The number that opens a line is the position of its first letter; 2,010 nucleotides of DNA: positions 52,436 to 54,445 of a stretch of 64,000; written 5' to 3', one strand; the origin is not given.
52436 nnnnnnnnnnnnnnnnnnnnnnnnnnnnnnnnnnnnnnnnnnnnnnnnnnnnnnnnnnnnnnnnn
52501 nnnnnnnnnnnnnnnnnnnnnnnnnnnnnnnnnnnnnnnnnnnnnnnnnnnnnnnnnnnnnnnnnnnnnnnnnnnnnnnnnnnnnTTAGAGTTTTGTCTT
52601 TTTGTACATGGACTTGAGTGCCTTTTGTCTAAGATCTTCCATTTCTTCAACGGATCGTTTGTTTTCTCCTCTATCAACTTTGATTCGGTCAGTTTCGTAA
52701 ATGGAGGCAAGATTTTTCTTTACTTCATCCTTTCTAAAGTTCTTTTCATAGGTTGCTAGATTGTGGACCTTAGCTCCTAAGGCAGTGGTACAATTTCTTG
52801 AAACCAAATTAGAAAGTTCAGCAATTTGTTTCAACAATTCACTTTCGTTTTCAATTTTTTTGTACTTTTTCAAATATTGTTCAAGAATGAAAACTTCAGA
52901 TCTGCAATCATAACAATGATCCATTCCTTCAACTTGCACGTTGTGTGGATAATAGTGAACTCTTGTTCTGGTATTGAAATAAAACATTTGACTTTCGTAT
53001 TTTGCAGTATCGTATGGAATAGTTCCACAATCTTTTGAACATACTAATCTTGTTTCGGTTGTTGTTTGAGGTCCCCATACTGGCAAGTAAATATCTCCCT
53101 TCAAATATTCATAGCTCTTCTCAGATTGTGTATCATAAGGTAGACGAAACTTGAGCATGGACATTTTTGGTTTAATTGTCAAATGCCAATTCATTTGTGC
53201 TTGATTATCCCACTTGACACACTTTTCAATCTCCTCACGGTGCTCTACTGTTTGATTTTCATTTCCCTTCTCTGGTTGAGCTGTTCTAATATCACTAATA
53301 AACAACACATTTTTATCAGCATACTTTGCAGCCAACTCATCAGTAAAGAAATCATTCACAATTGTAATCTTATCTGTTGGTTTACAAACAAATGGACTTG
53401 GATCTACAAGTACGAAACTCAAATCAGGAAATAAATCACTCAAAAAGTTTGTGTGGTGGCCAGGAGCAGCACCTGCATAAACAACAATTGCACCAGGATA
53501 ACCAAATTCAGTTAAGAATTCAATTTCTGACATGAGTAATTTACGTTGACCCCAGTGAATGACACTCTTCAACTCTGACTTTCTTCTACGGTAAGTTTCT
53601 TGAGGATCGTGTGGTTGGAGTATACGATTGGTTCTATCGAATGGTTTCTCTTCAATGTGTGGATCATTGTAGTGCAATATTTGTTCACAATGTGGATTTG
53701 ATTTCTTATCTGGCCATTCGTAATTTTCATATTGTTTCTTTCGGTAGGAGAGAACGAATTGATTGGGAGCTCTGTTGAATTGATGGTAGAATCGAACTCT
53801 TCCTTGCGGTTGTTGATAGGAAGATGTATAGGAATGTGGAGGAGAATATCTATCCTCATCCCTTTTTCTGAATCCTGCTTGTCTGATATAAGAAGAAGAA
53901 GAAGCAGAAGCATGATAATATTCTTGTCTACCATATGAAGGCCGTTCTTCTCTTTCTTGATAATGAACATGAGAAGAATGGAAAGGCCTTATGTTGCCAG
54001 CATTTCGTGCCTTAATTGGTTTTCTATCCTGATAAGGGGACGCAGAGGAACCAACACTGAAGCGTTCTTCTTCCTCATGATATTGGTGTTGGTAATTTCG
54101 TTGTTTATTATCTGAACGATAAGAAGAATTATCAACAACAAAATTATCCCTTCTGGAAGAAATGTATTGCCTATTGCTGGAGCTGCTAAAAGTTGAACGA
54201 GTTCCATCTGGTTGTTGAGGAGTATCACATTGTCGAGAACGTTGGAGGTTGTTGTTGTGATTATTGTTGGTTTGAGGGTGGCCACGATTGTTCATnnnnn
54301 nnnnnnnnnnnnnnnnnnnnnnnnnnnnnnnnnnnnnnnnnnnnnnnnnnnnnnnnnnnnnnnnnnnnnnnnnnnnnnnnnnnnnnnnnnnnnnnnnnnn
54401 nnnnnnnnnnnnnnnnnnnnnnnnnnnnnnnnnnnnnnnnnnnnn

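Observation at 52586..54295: Cellular homologue of poxvirus VP39-type cap 2'-O-methyltransferase fused to an RS/RY-rich N-terminal domain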

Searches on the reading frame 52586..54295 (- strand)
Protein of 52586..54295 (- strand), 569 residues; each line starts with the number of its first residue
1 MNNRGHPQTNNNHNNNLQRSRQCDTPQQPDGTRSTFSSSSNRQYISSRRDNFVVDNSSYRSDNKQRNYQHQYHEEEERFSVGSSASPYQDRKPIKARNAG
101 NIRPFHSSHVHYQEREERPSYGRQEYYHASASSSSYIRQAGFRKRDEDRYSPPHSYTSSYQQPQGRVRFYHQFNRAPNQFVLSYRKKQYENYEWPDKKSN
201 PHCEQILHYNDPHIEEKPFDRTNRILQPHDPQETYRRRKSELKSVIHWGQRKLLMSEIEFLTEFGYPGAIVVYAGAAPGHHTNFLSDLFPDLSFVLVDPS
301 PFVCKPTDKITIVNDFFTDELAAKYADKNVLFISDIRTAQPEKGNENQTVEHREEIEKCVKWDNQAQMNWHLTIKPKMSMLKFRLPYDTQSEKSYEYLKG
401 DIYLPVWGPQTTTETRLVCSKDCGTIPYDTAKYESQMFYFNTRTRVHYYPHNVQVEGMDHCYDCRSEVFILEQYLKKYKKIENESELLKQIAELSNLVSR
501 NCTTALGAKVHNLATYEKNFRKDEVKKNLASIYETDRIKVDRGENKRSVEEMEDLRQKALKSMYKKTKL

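Call 3: search_protein_families(library=pfam, proteins=[window:52586-54295:-], max_evalue=10)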
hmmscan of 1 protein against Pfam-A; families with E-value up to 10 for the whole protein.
window:52586-54295:- (569 aa): 3 families
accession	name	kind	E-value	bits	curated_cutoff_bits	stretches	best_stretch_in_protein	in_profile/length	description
PF01358.24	PARP_regulatory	-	3.6e-22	79.1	25.4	1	233-472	16-264/292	Poly A polymerase regulatory subunit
PF24238.1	CDGP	-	0.044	14.9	24.3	1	18-32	11-25/68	CDGP domain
PF10589.14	NADH_4Fe-4S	-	0.087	13.2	23.5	1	459-521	16-79/85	NADH-ubiquinone oxidoreductase-F iron-sulfur binding region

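Call 4: search_solved_structures(query=window:52586-54295:-, max_evalue=10, show_alignments=3)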
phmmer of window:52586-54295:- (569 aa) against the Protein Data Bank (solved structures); distinct sequences matched with E-value up to 10: 14.
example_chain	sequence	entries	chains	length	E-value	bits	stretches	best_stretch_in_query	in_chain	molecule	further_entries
4dcg_A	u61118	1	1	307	1.3e-10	43.7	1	242-445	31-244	VP39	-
1b42_A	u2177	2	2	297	1.6e-10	43.4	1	242-445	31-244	VP39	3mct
1av6_A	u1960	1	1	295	1.7e-10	43.4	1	242-445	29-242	Cap-specific mRNA (nucleoside-2'-O-)-methyltransferase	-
1bky_A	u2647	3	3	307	1.8e-10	43.3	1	242-445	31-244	VP39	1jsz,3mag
1p39_A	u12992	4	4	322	1.9e-10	43.2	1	241-445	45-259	VP39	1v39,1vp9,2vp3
8b07_A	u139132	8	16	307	1.9e-10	43.2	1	242-445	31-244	Cap-specific mRNA (nucleoside-2'-O-)-methyltransferase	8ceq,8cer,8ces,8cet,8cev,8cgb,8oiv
1vp3_A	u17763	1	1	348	2.2e-10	42.9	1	241-445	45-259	VP39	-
1jte_A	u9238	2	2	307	2.5e-10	42.8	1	242-445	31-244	VP39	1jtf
1eqa_A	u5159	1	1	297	4.1e-10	42.1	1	242-445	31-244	VP39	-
2ga9_A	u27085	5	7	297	4.2e-10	42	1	242-445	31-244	Cap-specific mRNA (nucleoside-2'-O-)-methyltransferase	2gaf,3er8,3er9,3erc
1vpt_A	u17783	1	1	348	5.8e-10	41.6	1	241-445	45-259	VP39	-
1eam_A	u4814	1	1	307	1.1e-09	40.7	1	242-445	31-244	PROTEIN (VP39)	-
4d7x_A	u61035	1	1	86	0.38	12.5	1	476-547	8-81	MEDIATOR OF RNA POLYMERASE II TRANSCRIPTION SUBUNIT 15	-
2ixs_A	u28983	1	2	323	1.3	10.7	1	249-299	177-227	SDAI RESTRICTION ENDONUCLEASE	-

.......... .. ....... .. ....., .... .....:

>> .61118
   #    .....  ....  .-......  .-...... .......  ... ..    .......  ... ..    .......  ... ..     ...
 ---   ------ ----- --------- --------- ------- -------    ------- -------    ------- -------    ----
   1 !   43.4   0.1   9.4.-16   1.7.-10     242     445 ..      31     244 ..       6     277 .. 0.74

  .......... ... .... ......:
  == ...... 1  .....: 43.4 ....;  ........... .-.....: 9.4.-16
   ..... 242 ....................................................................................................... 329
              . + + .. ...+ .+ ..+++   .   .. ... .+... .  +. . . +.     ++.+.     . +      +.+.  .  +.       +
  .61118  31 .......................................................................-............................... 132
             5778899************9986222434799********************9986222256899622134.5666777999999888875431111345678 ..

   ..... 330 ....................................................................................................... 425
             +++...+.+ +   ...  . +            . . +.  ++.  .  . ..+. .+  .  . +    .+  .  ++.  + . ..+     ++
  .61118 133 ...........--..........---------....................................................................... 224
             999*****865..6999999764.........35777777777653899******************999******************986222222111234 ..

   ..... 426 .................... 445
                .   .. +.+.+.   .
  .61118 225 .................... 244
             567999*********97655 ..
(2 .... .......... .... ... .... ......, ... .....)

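Call 9: find_homologous_proteins(query=window:52586-54295:-)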
Query window:52586-54295:- (569 aa): 1203 proteins with E <= 0.001 among 7685 candidates; the best 120 are listed.
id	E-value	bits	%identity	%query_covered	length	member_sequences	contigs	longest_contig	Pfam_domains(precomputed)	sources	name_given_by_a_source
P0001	0.0e+0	1323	100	100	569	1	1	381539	PF01358.25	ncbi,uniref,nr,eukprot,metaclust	ncbi:predicted protein [Naegleria gruberi]|uniref:Cap-specific mRNA (nucleoside-2'-O-)-methyltransfe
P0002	1.4e-148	514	64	63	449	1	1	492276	PF01358.25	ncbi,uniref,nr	ncbi:hypothetical protein C9374_008159 [Naegleria lovaniensis]|uniref:Cap-specific mRNA (nucleoside-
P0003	1.5e-118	415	57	63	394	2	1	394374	PF01358.25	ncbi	ncbi:hypothetical protein ABK040_011444 [Willaertia magna]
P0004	9.6e-103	363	56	43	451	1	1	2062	PF01358.25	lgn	-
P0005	2.5e-102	361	44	49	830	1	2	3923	PF01358.25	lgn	-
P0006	2.7e-100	355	41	54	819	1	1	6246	PF01358.25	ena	-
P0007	4.1e-100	354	42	51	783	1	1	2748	PF01358.25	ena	-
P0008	3.1e-99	351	57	40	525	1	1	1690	PF01358.25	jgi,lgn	jgi:hypothetical protein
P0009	1.9e-95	339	40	55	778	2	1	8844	PF01358.25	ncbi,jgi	jgi:hypothetical protein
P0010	4.8e-94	334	44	65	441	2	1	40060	PF01358.25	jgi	jgi:hypothetical protein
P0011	2.2e-92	329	66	39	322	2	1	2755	PF01358.25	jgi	-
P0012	6.3e-90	320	50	54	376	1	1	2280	PF01358.25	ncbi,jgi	jgi:cap2 methyltransferase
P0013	1.6e-89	319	48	49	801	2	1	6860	PF01358.25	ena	-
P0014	3.5e-88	315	52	51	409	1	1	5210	PF01358.25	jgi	-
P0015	4.2e-88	314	43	67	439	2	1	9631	PF01358.25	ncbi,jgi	jgi:hypothetical protein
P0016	8.0e-88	314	47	59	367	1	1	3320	PF01358.25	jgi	jgi:hypothetical protein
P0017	8.9e-88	313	49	52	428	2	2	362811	PF01358.25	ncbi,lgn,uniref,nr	ncbi:poly A polymerase regulatory subunit [Medusavirus stheno T3]|uniref:Cap-specific mRNA (nucleosi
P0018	1.2e-87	313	51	51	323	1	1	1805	PF01358.25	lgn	-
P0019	2.1e-87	312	51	55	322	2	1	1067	PF01358.25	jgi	-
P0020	2.3e-87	312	50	54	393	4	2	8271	PF01358.25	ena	-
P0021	4.8e-87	311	49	55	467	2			PF01358.25,PF00397.33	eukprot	eukprot:TRINITY_DN4603_c0_g3_i8.p1 TRINITY_DN4603_c0_g3~~TRINITY_DN4603_c0_g3_i8.p1 ORF type:complet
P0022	1.7e-86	309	55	48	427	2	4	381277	PF01358.25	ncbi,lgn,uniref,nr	ncbi:poly A polymerase regulatory subunit [Acanthamoeba castellanii medusavirus]|uniref:Cap-specific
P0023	1.8e-86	309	50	55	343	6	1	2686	PF01358.25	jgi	jgi:cap2 methyltransferase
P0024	2.4e-86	309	46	61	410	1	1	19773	PF01358.25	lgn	-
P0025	1.1e-85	307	52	54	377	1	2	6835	PF01358.25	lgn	-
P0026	1.5e-85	306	50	54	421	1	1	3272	PF01358.25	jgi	jgi:cap2 methyltransferase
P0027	1.7e-85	306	49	54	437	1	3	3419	PF01358.25,PF12796.14,PF00023.37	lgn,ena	-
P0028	2.1e-85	306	48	57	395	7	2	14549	PF01358.25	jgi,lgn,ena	-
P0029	2.5e-85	305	42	61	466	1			PF01358.25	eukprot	eukprot:gb/GECH01010897.1/.p1 GENE.gb/GECH01010897.1/~~gb/GECH01010897.1/.p1 ORF type:complete len:4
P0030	2.6e-85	305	46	61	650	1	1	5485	PF01358.25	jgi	jgi:hypothetical protein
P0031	6.1e-85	304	54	50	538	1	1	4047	PF01358.25,PF13606.13,PF13857.13,PF12796.14,PF00023.37,PF13637.13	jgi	jgi:hypothetical protein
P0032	7.6e-85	304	52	49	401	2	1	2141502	PF01358.25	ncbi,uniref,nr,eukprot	ncbi:hypothetical protein CAOG_03223 [Capsaspora owczarzaki ATCC 30864]|uniref:hypothetical protein 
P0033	1.0e-84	303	49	55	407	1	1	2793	PF01358.25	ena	-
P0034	1.2e-84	303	42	54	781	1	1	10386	PF01358.25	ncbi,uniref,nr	ncbi:hypothetical protein BpHYR1_005028 [Brachionus plicatilis]|uniref:Cap-specific mRNA (nucleoside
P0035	1.7e-84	303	53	52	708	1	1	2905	PF01358.25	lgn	-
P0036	2.4e-84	302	51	50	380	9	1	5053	PF01358.25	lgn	-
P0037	3.0e-84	302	48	57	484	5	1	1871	PF01358.25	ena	-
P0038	3.3e-84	302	49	53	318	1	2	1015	PF01358.25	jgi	-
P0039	3.7e-84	301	50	54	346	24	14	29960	PF01358.25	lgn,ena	-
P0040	4.7e-84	301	45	66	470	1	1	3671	PF01358.25,PF13857.13,PF12796.14,PF00023.37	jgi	jgi:hypothetical protein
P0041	6.7e-84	301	51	51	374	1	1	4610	PF01358.25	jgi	-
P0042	1.8e-83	299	49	57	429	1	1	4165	PF01358.25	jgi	jgi:cap2 methyltransferase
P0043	2.1e-83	299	43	49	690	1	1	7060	PF01358.25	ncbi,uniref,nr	ncbi:unnamed protein product [Brachionus calyciflorus]|uniref:Cap-specific mRNA (nucleoside-2'-O-)-m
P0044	4.0e-83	298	50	54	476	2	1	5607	PF01358.25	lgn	-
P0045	5.2e-83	298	50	51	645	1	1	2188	PF01358.25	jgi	-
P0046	6.9e-83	297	50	54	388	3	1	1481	PF01358.25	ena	-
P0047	9.0e-83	297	49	54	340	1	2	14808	PF01358.25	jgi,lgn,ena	jgi:cap2 methyltransferase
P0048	1.4e-82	296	50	55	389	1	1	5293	PF01358.25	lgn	-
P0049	2.2e-82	296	46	59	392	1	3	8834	PF01358.25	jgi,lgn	-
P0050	3.2e-82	295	49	55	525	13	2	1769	PF01358.25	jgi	jgi:hypothetical protein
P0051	4.2e-82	295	48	53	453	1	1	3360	PF01358.25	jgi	-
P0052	7.9e-82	294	49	58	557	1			PF01358.25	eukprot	eukprot:gene10658-3282_t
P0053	1.1e-81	293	52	51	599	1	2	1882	PF01358.25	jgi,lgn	-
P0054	2.6e-81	292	50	50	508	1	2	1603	PF01358.25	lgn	-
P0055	3.5e-81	292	48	55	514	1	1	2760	PF01358.25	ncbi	-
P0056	3.5e-81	292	46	53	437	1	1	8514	PF01358.25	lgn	-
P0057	4.0e-81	291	48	54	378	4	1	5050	PF01358.25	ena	-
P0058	5.0e-81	291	53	52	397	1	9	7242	PF01358.25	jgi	jgi:hypothetical protein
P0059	5.8e-81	291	48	54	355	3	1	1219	PF01358.25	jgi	-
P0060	6.2e-81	291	47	54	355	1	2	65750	PF01358.25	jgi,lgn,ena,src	-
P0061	1.4e-80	290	45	63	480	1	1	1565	PF01358.25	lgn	-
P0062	2.9e-80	289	48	56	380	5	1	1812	PF01358.25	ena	-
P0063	3.0e-80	289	46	54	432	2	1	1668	PF01358.25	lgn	-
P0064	3.1e-80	289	46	54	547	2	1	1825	PF01358.25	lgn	-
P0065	3.1e-80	289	46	58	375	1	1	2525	PF01358.25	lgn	-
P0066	3.9e-80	288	51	50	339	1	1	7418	PF01358.25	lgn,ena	-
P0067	5.5e-80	288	45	58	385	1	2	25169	PF01358.25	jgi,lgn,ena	jgi:cap2 methyltransferase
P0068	5.6e-80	288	48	55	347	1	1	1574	PF01358.25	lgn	-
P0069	5.9e-80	288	50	48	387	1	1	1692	PF01358.25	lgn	-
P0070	8.6e-80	287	48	54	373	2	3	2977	PF01358.25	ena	-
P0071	9.1e-80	287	46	54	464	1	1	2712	PF01358.25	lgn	-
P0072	1.3e-79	286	51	53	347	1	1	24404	PF01358.25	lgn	-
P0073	2.2e-79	286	55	46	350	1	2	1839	PF01358.25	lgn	-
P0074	2.6e-79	285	48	54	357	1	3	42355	PF01358.25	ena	-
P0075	6.7e-79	284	47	55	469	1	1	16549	PF01358.25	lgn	-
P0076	7.4e-79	284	49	54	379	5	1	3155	PF01358.25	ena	-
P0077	9.2e-79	284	46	55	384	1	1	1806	PF01358.25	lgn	-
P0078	1.1e-78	283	46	57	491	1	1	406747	PF01358.25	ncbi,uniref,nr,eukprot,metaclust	ncbi:uncharacterized protein AMSG_06709 [Thecamonas trahens ATCC 50062]|uniref:Cap-specific mRNA (nu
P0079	1.2e-78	283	47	56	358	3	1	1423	PF01358.25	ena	-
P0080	1.3e-78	283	47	54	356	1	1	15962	PF01358.25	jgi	jgi:Poly A polymerase regulatory subunit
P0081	1.3e-78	283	49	50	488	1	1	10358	PF01358.25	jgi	jgi:hypothetical protein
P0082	1.9e-78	283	45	54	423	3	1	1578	PF01358.25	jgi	jgi:hypothetical protein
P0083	2.0e-78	283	47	55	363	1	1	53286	PF01358.25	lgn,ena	-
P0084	2.1e-78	282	51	49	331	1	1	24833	PF01358.25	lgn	-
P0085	2.6e-78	282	53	45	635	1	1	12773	PF01358.25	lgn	-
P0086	3.1e-78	282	39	57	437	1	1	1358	PF01358.25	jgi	-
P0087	3.2e-78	282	47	54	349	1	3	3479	PF01358.25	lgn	-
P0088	3.4e-78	282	47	56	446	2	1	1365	PF01358.25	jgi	-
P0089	3.6e-78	282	45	54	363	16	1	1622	PF01358.25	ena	-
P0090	4.2e-78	281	45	61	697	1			PF01358.25,PF01585.29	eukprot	eukprot:m.159576 g.159576 ORF g.159576 m.159576 type:complete len:698 (+) comp16349_c1_seq3:1168-326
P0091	4.2e-78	281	45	55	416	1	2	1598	PF01358.25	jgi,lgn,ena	jgi:cap2 methyltransferase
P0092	4.6e-78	281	47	54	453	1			PF01358.25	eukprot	eukprot:gb/GECH01008580.1/.p1 GENE.gb/GECH01008580.1/~~gb/GECH01008580.1/.p1 ORF type:complete len:4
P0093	5.2e-78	281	48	52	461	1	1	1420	PF01358.25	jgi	-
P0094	1.0e-77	280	51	50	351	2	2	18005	PF01358.25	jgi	jgi:cap2 methyltransferase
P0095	1.2e-77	280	46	56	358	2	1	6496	PF01358.25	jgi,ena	jgi:cap2 methyltransferase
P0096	2.8e-77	279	45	52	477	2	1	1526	PF01358.25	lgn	-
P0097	4.3e-77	278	48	55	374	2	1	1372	PF01358.25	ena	-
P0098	7.2e-77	277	50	49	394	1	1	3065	PF01358.25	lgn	-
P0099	8.3e-77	277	43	61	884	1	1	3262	PF01358.25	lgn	-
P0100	1.2e-76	277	49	51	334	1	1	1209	PF01358.25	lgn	-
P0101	1.2e-76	277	49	51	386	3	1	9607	PF01358.25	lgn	-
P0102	1.4e-76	276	49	50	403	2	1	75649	PF01358.25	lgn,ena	-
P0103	1.5e-76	276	48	53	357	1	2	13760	PF01358.25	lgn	-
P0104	1.5e-76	276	47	54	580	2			PF01358.25,PF01585.29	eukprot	eukprot:m.89364 g.89364 ORF g.89364 m.89364 type:complete len:581 (+) comp14855_c0_seq28:189-1931(+)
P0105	1.6e-76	276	46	54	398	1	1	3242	PF01358.25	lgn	-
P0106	1.7e-76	276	48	52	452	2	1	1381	PF01358.25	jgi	jgi:hypothetical protein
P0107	1.8e-76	276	45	56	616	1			PF01358.25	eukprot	eukprot:m.5236 g.5236 ORF g.5236 m.5236 type:complete len:617 (-) comp3447_c0_seq1:31-1881(-)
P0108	2.4e-76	276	49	50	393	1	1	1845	PF01358.25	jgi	jgi:hypothetical protein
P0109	5.3e-76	275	46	55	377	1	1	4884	PF01358.25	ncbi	-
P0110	5.6e-76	274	51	49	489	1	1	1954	PF01358.25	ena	-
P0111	6.2e-76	274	45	55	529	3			PF01358.25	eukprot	eukprot:c9664_g1_i4.p1 GENE.c9664_g1_i4~~c9664_g1_i4.p1 ORF type:complete len:530 (+),score=66.61 c9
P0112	7.2e-76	274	44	61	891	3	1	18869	PF01358.25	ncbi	-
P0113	7.6e-76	274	47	54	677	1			PF01358.25,PF01585.29,PF00397.33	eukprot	eukprot:m.7645 g.7645 ORF g.7645 m.7645 type:complete len:678 (-) comp3980_c0_seq1:143-2176(-)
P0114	8.1e-76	274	44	54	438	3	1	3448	PF01358.25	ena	-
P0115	8.5e-76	274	46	58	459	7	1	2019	PF01358.25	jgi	jgi:cap2 methyltransferase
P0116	8.7e-76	274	46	55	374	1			PF01358.25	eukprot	eukprot:m51a1_g11601 hypothetical protein (375) ;mRNA; f:129125-131072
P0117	8.9e-76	274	48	54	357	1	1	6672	PF01358.25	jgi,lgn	-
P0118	1.0e-75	274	46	59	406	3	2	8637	PF01358.25,PF01585.29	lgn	-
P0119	1.0e-75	274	40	53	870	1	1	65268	PF01358.25,PF00929.32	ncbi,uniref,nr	ncbi:unnamed protein product [Rotaria sordida]|uniref:Cap-specific mRNA (nucleoside-2'-O-)-methyltra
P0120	1.1e-75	273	50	47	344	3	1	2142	PF01358.25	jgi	-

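Call 12: find_encoding_contigs(protein=P0002, flank=10000, max_places=2)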
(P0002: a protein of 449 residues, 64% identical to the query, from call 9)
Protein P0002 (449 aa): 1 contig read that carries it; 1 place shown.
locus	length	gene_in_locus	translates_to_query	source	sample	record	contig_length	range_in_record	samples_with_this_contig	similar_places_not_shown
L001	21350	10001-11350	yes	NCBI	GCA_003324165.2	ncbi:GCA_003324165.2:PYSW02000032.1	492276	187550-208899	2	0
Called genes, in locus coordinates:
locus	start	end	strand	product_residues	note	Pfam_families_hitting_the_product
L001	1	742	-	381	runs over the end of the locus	PF04193:PQ-loop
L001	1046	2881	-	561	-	PF25390:WD40_RLD, PF13540:RCC1_2 (faint)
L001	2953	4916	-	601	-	PF13513:HEAT_EZ (faint), PF00514:Arm (weak), PF24768:ARM_ARMC5 (weak)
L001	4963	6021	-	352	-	-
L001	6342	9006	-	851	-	PF00069:Pkinase, PF07714:PK_Tyr_Ser-Thr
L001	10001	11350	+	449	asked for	PF01358:PARP_regulatory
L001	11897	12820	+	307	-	PF00149:Metallophos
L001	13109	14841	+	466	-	PF01926:MMR_HSR1, PF02421:FeoB_N, PF08438:YGR210-like_G4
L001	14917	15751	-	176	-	-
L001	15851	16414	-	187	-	-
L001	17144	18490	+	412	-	PF02214:BTB_2, PF00622:SPRY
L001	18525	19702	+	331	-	-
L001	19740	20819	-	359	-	-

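Call 13: find_encoding_contigs(protein=P0003, flank=10000, max_places=2)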
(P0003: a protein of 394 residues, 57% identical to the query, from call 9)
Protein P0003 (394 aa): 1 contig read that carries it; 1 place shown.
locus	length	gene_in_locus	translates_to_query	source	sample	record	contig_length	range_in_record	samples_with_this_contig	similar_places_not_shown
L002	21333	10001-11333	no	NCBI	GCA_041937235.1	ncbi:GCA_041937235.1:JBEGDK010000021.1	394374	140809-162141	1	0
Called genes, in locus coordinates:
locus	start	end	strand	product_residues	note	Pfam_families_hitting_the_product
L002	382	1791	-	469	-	PF00173:Cyt-b5, PF00487:FA_desaturase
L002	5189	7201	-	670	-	PF05383:La, PF26088:RRM_LARP4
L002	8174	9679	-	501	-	-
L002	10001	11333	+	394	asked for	PF01358:PARP_regulatory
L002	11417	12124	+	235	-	PF00270:DEAD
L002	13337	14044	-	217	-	-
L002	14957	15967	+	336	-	-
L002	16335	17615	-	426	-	PF04564:U-box, PF11789:zf-Nse (weak)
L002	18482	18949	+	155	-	-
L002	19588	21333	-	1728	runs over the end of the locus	PF00069:Pkinase, PF07714:PK_Tyr_Ser-Thr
